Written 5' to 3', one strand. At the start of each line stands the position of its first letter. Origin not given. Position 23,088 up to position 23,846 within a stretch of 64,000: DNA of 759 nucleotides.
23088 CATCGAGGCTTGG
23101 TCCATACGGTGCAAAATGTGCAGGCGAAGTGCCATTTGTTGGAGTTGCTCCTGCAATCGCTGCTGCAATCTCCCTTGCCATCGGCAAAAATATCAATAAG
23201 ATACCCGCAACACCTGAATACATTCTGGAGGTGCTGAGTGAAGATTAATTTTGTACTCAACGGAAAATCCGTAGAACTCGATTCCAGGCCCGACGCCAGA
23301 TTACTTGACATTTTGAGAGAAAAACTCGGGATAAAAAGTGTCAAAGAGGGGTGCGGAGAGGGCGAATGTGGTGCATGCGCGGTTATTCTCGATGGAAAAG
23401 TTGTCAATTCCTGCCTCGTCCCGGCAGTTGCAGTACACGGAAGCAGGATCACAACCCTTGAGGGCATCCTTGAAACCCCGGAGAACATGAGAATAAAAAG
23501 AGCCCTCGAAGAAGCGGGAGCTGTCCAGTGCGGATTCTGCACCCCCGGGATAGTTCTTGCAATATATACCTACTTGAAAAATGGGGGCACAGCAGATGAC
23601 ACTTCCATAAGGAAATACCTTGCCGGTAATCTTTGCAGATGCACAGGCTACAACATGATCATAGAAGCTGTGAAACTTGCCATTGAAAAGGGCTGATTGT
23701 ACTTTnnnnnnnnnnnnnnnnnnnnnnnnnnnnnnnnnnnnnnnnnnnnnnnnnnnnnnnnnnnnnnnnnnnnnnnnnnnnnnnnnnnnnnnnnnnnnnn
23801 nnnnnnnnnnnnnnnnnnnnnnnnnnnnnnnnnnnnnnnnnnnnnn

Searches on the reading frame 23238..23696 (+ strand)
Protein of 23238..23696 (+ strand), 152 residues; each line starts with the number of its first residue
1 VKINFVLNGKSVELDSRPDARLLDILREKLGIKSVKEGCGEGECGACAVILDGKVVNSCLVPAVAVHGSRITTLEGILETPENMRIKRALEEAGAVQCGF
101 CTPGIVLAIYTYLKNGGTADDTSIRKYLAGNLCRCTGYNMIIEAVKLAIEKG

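Call 64: search_protein_families(library=pfam, proteins=[window:23238-23696:+], max_evalue=0.00001)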
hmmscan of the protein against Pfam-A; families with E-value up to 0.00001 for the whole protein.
window:23238-23696:+ (152 aa): 2 families
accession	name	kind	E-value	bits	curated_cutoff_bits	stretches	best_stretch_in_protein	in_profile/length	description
PF01799.25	Fer2_2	-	5.3e-24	84.6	30.3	1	73-146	1-75/75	[2Fe-2S] binding domain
PF00111.32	Fer2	-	1.4e-08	35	21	1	6-58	2-54/77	2Fe-2S iron-sulfur cluster binding domain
